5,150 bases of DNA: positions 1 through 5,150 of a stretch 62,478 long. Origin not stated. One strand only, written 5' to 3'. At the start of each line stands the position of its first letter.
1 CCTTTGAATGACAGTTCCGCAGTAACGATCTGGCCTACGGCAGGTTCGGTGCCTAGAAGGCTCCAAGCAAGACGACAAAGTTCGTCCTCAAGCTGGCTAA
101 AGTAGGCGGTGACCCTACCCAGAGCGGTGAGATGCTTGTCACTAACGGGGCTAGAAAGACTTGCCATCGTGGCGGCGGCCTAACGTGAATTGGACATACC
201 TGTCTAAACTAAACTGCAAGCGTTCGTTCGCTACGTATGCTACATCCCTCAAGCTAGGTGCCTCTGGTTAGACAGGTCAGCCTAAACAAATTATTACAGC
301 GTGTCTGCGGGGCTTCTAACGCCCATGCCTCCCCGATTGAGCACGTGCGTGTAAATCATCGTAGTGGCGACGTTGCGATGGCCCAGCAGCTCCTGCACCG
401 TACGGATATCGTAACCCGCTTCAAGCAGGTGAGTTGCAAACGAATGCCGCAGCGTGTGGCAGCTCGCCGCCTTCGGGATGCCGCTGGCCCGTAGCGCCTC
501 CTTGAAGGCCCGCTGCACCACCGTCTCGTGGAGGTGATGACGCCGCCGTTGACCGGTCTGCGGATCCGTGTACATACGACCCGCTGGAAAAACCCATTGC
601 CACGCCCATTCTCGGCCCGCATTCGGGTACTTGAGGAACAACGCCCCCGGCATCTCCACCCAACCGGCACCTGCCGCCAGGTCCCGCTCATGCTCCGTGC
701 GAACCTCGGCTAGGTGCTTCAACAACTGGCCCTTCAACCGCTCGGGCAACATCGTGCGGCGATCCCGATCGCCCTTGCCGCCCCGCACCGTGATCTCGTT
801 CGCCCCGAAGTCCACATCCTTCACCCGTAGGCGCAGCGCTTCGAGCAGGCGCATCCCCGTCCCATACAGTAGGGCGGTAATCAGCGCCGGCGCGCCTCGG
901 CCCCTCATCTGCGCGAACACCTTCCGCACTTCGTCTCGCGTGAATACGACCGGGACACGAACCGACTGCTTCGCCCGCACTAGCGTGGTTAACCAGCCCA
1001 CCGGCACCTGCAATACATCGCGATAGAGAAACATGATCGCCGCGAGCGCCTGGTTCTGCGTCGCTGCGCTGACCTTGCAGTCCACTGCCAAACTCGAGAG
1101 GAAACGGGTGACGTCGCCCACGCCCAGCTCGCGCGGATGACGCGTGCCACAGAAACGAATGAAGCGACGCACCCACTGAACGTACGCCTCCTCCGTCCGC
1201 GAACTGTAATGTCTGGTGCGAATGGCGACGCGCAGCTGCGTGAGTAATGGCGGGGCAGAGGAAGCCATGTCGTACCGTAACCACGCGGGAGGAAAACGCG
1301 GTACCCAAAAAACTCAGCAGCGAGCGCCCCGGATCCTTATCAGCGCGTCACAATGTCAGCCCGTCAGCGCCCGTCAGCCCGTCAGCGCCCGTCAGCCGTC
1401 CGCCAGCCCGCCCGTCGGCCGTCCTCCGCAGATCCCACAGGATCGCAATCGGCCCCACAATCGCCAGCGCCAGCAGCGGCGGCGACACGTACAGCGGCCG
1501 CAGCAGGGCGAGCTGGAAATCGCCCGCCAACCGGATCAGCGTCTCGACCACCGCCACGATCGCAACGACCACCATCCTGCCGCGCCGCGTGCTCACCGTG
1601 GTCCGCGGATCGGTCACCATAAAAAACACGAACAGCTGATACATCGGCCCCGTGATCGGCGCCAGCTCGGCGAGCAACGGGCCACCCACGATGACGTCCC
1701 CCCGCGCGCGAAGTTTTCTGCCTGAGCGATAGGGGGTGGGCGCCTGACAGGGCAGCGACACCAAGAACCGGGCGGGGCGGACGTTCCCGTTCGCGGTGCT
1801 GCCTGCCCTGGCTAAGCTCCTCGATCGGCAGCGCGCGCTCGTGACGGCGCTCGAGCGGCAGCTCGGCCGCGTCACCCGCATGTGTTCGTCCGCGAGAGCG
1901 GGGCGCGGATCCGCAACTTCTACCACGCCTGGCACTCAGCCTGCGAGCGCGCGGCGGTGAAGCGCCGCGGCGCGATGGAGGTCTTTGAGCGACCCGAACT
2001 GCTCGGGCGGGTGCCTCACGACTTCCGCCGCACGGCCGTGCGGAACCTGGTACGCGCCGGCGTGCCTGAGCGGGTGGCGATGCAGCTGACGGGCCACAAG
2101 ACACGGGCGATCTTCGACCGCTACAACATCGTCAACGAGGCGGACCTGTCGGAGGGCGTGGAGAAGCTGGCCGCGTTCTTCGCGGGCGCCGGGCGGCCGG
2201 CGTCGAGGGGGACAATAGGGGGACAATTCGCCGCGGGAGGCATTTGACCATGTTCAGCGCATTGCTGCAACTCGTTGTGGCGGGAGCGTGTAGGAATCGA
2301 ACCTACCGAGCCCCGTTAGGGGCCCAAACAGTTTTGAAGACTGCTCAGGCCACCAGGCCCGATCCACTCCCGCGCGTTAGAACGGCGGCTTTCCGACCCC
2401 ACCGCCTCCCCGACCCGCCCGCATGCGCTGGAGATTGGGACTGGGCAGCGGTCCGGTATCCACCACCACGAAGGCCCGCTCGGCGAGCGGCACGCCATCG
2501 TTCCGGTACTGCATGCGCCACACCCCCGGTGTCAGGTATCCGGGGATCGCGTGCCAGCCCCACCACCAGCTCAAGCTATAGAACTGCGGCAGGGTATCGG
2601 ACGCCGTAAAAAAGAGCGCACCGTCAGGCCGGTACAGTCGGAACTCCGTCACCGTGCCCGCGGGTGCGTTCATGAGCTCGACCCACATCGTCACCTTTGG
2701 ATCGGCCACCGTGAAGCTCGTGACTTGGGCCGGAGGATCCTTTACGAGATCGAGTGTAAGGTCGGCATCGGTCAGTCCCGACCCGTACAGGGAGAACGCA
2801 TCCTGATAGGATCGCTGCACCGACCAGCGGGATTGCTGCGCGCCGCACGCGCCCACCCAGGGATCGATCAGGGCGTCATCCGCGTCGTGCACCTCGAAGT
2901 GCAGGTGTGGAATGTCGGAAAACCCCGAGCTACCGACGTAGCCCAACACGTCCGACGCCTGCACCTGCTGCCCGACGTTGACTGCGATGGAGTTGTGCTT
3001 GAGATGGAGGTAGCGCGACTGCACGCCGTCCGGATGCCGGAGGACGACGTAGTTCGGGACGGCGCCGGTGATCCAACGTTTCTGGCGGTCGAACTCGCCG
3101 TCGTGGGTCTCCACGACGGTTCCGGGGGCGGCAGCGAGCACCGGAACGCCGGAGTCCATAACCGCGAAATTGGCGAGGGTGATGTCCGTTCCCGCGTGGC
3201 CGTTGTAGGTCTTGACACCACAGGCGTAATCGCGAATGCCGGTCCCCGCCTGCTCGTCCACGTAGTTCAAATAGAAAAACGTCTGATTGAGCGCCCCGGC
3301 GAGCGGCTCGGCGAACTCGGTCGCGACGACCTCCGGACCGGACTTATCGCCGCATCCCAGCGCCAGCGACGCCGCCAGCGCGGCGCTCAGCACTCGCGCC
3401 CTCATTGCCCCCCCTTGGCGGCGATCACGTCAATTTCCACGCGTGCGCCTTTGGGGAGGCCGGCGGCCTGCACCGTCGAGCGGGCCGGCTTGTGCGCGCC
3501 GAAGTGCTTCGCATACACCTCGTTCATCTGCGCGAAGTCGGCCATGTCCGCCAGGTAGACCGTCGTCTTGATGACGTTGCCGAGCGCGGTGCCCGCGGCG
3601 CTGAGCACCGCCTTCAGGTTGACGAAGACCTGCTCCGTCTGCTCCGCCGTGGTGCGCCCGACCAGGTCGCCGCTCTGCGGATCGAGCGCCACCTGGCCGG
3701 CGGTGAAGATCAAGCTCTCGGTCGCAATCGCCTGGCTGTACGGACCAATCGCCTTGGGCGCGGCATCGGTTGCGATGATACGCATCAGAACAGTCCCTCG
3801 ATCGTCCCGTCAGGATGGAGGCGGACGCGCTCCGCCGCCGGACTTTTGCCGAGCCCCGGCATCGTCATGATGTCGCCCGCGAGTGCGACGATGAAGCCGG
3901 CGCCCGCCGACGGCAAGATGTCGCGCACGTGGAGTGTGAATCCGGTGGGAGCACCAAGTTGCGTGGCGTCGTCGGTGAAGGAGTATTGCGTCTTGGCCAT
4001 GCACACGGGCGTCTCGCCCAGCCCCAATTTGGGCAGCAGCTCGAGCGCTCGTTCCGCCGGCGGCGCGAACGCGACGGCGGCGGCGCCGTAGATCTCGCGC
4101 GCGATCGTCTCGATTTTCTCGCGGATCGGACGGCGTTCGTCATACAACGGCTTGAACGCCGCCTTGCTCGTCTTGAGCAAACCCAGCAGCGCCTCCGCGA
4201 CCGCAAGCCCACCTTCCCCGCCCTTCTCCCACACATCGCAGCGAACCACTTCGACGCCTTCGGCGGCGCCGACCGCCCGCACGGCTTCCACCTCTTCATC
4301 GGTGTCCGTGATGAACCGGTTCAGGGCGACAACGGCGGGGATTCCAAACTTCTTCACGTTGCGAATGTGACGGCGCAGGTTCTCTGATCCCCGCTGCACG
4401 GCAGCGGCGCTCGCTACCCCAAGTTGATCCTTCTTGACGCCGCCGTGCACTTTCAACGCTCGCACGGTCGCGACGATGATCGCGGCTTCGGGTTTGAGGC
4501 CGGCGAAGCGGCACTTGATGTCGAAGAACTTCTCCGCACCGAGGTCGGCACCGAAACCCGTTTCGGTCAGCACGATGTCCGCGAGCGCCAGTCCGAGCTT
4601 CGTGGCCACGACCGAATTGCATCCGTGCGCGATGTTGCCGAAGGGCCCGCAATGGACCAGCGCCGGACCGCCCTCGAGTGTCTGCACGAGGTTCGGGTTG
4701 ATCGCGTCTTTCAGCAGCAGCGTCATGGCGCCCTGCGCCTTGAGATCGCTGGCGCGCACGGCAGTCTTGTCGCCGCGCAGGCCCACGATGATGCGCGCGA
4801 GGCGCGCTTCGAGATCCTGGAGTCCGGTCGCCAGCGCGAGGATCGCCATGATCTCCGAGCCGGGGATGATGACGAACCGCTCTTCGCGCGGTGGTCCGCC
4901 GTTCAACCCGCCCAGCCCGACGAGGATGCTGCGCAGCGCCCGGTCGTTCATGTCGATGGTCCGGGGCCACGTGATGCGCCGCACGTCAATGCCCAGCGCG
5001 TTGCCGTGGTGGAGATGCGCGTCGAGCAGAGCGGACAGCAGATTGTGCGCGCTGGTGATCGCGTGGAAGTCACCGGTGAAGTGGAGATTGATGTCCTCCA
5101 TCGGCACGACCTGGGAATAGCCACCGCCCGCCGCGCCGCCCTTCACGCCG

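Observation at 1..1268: Integron platform in the 'inverted' orientation: att-like site and cassette-like ORF lie beyond the 3' end of intI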

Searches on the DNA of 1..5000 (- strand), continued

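Call 59: search_with_rna_model(model_id=R1, sources=[L001, L006, L007, L008, L009, L010, L011, L012, L013, L014, L015, L016, L017, L018, L019, L020, L021, L022, L023, L024, L025, L026, L027, L028, L029, L030, L031, L032, L033, L034, L035, L036, L037, L038, L039, L040, L041, L042, L043, L044, L045, L046, L047, L048, L049, L050, L051, L052, L053, L054, L055, L056, L057, L058, L059], max_evalue=0.001)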
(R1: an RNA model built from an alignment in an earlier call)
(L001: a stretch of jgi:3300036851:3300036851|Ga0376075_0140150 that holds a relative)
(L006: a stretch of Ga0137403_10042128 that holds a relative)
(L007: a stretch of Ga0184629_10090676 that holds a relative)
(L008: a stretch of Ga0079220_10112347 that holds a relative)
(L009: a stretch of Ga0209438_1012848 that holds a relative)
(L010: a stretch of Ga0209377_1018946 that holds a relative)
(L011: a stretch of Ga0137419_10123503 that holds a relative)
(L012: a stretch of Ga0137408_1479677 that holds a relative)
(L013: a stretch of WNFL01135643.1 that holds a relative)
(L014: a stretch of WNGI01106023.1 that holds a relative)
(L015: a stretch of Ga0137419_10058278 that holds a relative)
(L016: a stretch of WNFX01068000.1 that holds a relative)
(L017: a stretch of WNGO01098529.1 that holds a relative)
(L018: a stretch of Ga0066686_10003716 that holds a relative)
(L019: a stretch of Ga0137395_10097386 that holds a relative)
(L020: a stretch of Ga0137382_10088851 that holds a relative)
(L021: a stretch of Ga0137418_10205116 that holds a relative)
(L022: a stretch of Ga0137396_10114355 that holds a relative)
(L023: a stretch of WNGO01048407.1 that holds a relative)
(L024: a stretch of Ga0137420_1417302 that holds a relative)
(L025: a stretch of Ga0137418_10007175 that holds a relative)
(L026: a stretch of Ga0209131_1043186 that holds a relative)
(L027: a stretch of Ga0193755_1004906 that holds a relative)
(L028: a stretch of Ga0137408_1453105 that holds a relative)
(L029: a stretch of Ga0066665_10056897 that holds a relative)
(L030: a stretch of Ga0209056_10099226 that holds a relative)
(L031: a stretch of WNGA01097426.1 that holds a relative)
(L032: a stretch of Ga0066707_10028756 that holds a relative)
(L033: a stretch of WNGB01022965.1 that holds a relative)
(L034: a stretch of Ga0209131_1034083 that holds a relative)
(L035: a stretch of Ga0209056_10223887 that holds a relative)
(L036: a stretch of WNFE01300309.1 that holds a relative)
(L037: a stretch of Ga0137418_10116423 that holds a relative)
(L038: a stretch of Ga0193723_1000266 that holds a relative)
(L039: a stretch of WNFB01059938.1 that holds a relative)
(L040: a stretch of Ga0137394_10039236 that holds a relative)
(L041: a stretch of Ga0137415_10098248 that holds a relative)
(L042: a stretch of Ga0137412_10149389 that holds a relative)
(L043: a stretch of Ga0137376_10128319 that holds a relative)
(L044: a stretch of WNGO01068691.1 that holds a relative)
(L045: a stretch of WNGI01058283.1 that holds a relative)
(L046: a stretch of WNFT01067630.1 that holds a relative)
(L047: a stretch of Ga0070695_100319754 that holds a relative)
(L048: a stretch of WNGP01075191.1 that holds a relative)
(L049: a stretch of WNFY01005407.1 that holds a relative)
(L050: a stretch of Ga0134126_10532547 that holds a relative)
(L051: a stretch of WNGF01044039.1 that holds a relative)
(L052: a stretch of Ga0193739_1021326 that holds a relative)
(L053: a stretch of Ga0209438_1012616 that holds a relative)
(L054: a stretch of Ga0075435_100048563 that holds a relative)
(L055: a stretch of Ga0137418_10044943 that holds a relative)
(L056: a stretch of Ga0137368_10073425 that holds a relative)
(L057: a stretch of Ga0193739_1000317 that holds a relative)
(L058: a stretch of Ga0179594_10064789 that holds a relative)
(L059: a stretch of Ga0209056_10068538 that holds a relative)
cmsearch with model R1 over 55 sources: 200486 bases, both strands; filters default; matches with E-value up to 0.001: 181.
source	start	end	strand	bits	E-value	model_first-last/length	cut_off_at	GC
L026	1515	1604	+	112.8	6.4e-29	1-90/90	no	0.58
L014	1420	1509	+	112.6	7.3e-29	1-90/90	no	0.54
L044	258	347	-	112.6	7.3e-29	1-90/90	no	0.54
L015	830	919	-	112.5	8e-29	1-90/90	no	0.57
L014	2348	2437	+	112.4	8.6e-29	1-90/90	no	0.56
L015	321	410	-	112.3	8.8e-29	1-90/90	no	0.56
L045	612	701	-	112.2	9.7e-29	1-90/90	no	0.57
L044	934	1023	-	112.1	1e-28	1-90/90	no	0.57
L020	1926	2015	+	112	1.1e-28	1-90/90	no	0.54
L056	1938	2027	+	111.8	1.2e-28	1-90/90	no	0.56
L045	1187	1276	-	111.8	1.2e-28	1-90/90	no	0.57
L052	389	478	-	111.7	1.3e-28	1-90/90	no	0.58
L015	1516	1605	-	111.7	1.3e-28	1-90/90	no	0.56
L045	4484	4573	-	111.6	1.4e-28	1-90/90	no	0.54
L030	970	1059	-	111.6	1.5e-28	1-90/90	no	0.56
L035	52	141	-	111.2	1.8e-28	1-90/90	no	0.56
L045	132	221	-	111.1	1.9e-28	1-90/90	no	0.56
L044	1572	1661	-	111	2e-28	1-90/90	no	0.56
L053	1263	1352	-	111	2e-28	1-90/90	no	0.54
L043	582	671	-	110.9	2.2e-28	1-90/90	no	0.57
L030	37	126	-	110.7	2.5e-28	1-90/90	no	0.54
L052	33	122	-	110.6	2.7e-28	1-90/90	no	0.58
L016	90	179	-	110.4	3e-28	1-90/90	no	0.58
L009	2306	2395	+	110.4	3.1e-28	1-90/90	no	0.56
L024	1315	1404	+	110.3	3.3e-28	1-90/90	no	0.54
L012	652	741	-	110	4e-28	1-90/90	no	0.54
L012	5895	5984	+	110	4e-28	1-90/90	no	0.54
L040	3744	3833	+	110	4.1e-28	1-90/90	no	0.59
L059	474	563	-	109.9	4.2e-28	1-90/90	no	0.54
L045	2792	2881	-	109.9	4.2e-28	1-90/90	no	0.58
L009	1168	1257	+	109.9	4.3e-28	1-90/90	no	0.57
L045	2270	2359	-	109.7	4.9e-28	1-90/90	no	0.58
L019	186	275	-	109.6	5.2e-28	1-90/90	no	0.54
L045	3361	3450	-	109.4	5.9e-28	1-90/90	no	0.57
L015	2040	2129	-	109.3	6.4e-28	1-90/90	no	0.56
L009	879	968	+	109.3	6.5e-28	1-90/90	no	0.59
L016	461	550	-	109.1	7.1e-28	1-90/90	no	0.53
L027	12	101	-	109.1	7.2e-28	1-90/90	no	0.57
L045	1506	1595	-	108.9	8e-28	1-90/90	no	0.58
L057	7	96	-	108.7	9.1e-28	1-90/90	no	0.58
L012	177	266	-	108.1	1.4e-27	1-90/90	no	0.51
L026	1943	2032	+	108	1.4e-27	1-90/90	no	0.58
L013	881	970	-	107.3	2.3e-27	1-90/90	no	0.6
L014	1956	2045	+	107.2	2.5e-27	1-90/90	no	0.54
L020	1380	1469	+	107.1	2.7e-27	1-90/90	no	0.57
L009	1693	1781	+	106.5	3.8e-27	1-90/90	no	0.58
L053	881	970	-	105.2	9e-27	1-90/90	no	0.56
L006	77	167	-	104.9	1.1e-26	1-90/90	no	0.55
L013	1385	1474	-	104.6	1.4e-26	1-90/90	no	0.54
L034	111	200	-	104.6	1.4e-26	1-90/90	no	0.54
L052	945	1037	-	104.4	1.5e-26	1-90/90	no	0.57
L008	1070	1159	-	103.7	2.4e-26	1-90/90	no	0.59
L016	1091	1183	-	103.2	3.4e-26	1-90/90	no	0.56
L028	549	639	-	102.3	6.1e-26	1-90/90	no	0.55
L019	584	675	-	100.9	1.5e-25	1-90/90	no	0.58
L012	4642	4730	+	100.2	2.3e-25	1-90/90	no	0.6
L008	740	829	-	99.7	3.3e-25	1-90/90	no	0.61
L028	1027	1114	-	97.5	1.4e-24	1-90/90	no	0.56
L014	1061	1152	+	96.7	2.3e-24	1-90/90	no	0.54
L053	48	135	-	95.9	3.9e-24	1-90/90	no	0.55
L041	787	880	-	95.5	5.2e-24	1-90/90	no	0.59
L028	25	114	-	94.6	8.8e-24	1-90/90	no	0.53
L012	1917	2008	-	93.8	1.6e-23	1-90/90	no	0.58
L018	96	183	-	92.8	3e-23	1-90/90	no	0.53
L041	1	77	-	86.2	2.2e-21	1-77/90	3'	0.56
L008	254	346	-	86.2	2.2e-21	1-90/90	no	0.65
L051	2855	2956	+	86.1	2.3e-21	1-90/90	no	0.58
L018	659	760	-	84.5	6.5e-21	1-90/90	no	0.59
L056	2239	2325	+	84.4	6.8e-21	1-90/90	no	0.63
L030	1625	1726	-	84.1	8.2e-21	1-90/90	no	0.59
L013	409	496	-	81.9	3.5e-20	1-90/90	no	0.59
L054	196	296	-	81.2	5.7e-20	1-90/90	no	0.57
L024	692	793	+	80.4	9.2e-20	1-90/90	no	0.59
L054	1588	1689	-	80.2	1.1e-19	1-90/90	no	0.57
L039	1144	1243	-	80.1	1.2e-19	1-90/90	no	0.58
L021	934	1067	-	77.9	4.6e-19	1-90/90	no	0.58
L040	3207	3340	+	77.9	4.6e-19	1-90/90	no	0.58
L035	588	719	-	77.4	6.5e-19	1-90/90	no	0.59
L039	1739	1840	-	76.6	1.1e-18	1-90/90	no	0.58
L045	3585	3716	-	76.3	1.3e-18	1-90/90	no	0.58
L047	610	740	+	75.9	1.8e-18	1-90/90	no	0.6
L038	4335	4433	+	74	6.1e-18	1-90/90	no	0.58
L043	1535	1665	-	73.6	8.1e-18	1-90/90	no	0.59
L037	2156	2287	+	73.1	1.1e-17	1-90/90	no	0.59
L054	858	959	-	72.3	1.9e-17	1-90/90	no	0.59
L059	878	978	-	72.2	2e-17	1-90/90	no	0.62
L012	6366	6452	+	70.4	6.3e-17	1-90/90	no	0.52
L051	3600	3737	+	68.9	1.7e-16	1-90/90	no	0.64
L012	2503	2636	-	67.8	3.5e-16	1-90/90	no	0.58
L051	4369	4509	+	67.2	5e-16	1-90/90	no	0.65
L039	514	615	-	67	5.6e-16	1-90/90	no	0.6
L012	1288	1420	-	66.6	7.4e-16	1-90/90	no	0.58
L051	5043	5183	+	65.6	1.5e-15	1-90/90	no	0.66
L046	3233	3325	+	64.7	2.6e-15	1-90/90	no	0.57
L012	4027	4162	+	61.9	1.6e-14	1-90/90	no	0.59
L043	1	123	-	59.9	5.7e-14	1-82/90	3'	0.59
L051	1919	2026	+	57.4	3e-13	1-90/90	no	0.64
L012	5216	5346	+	56.6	4.9e-13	1-90/90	no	0.57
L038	7741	7842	+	54.5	2e-12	1-90/90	no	0.61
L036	1067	1152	-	38.9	5e-08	1-90/90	no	0.66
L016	461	550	+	36.6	2.3e-07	1-90/90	no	0.53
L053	1263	1352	+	36.3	2.8e-07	1-90/90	no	0.54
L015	2040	2129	+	36.2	3e-07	1-90/90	no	0.56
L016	1091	1183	+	36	3.3e-07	1-90/90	no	0.56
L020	1926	2015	-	36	3.4e-07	1-90/90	no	0.54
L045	3361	3450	+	35.9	3.6e-07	1-90/90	no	0.57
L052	945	1037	+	35.8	3.7e-07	1-90/90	no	0.57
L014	1956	2045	-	35.8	3.9e-07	1-90/90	no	0.54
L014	1420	1509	-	35.3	5.2e-07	1-90/90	no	0.54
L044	258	347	+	35.3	5.2e-07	1-90/90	no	0.54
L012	177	266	+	35.2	5.8e-07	1-90/90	no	0.51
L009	2306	2395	-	35.2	5.8e-07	1-90/90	no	0.56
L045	1187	1276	+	35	6.5e-07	1-90/90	no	0.57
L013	881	970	+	34.9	6.6e-07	1-90/90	no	0.6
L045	4484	4573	+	34.9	6.7e-07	1-90/90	no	0.54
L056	1938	2027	-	34.9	6.8e-07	1-90/90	no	0.56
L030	37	126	+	34.8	7.1e-07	1-90/90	no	0.54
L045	132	221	+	34.7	7.6e-07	1-90/90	no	0.56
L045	1506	1595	+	34.7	7.7e-07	1-90/90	no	0.58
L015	830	919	+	34.7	7.9e-07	1-90/90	no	0.57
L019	186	275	+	34.6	8.1e-07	1-90/90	no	0.54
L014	2348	2437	-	34.6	8.1e-07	1-90/90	no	0.56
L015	321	410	+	34.6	8.3e-07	1-90/90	no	0.56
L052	33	122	+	34.6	8.4e-07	1-90/90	no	0.58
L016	90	179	+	34.5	9e-07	1-90/90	no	0.58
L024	1315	1404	-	34.5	9.2e-07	1-90/90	no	0.54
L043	582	671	+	34.3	1e-06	1-90/90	no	0.57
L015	1516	1605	+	34.2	1.1e-06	1-90/90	no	0.56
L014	1061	1152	-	34.2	1.1e-06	1-90/90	no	0.54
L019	584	675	+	34.1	1.1e-06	1-90/90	no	0.58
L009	1168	1257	-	34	1.2e-06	1-90/90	no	0.57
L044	934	1023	+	34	1.2e-06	1-90/90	no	0.57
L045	2270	2359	+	34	1.2e-06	1-90/90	no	0.58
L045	612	701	+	34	1.3e-06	1-90/90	no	0.57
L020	1380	1469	-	33.9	1.3e-06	1-90/90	no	0.57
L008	1070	1159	+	33.9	1.3e-06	1-90/90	no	0.59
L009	1693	1781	-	33.8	1.4e-06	1-90/90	no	0.58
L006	77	167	+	33.8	1.4e-06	1-90/90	no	0.55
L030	970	1059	+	33.7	1.5e-06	1-90/90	no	0.56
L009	879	968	-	33.7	1.5e-06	1-90/90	no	0.59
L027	12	101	+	33.5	1.7e-06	1-90/90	no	0.57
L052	389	478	+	33.5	1.7e-06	1-90/90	no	0.58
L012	652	741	+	33.4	1.8e-06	1-90/90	no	0.54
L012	5895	5984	-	33.4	1.8e-06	1-90/90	no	0.54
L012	4642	4730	-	33.4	1.8e-06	1-90/90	no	0.6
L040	3744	3833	-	33.4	1.8e-06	1-90/90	no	0.59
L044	1572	1661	+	33.3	1.9e-06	1-90/90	no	0.56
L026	1515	1604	-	33.3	1.9e-06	1-90/90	no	0.58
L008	740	829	+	33.1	2.2e-06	1-90/90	no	0.61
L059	474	563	+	32.9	2.4e-06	1-90/90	no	0.54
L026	1943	2032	-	32.9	2.6e-06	1-90/90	no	0.58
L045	2792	2881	+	32.1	4.4e-06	1-90/90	no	0.58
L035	52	141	+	32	4.6e-06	1-90/90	no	0.56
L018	96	183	+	31.4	6.7e-06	1-90/90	no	0.53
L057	7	96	+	31.3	7.3e-06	1-90/90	no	0.58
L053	881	970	+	30.4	1.3e-05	1-90/90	no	0.56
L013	409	496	+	30.3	1.4e-05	1-90/90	no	0.59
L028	549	639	+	30.2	1.5e-05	1-90/90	no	0.55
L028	1027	1114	+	30.2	1.5e-05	1-90/90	no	0.56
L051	5434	5478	+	29.9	1.8e-05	1-45/90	3'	0.71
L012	6366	6452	-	29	3.3e-05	1-90/90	no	0.52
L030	1625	1726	+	28.9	3.4e-05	1-90/90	no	0.59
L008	254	346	+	28.8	3.6e-05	1-90/90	no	0.65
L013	2147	2232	-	28.8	3.6e-05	1-90/90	no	0.58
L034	873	958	-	28.8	3.6e-05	1-90/90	no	0.58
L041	787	880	+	28.3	5.1e-05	1-90/90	no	0.59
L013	1385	1474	+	27.3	9.6e-05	1-90/90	no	0.54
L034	111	200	+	27.3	9.6e-05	1-90/90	no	0.54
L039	1144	1243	+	27.2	0.00011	1-90/90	no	0.58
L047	610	740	-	25.9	0.00024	1-90/90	no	0.6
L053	48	135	+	25.7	0.00027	1-90/90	no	0.55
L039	1739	1840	+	25.6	0.00028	1-90/90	no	0.58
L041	1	77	+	25.5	0.0003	11-90/90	5'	0.56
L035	588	719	+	25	0.00043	1-90/90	no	0.59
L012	1288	1420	+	24.9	0.00047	1-90/90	no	0.58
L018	659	760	+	24.6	0.00056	1-90/90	no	0.59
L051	2855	2956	-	24.5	0.00059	1-90/90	no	0.58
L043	1535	1665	+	24.4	0.00063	1-90/90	no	0.59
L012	2503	2636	+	24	0.00084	1-90/90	no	0.58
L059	878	978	+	24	0.00085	1-90/90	no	0.62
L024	692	793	-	23.7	0.00099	1-90/90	no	0.59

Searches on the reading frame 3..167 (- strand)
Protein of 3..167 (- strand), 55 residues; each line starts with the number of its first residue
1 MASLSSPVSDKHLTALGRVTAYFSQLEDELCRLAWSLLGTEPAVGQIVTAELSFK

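Call 35: find_homologous_proteins(query=window:3-167:-, max_evalue=0.001)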
Query seq(55 aa): no candidate shares three 5-residue words with the query. No homologue found.

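Call 67: search_protein_families(library=pfam, proteins=[window:3-167:-], max_evalue=0.01)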
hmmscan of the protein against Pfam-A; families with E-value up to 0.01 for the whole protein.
seq(55 aa): 0 families
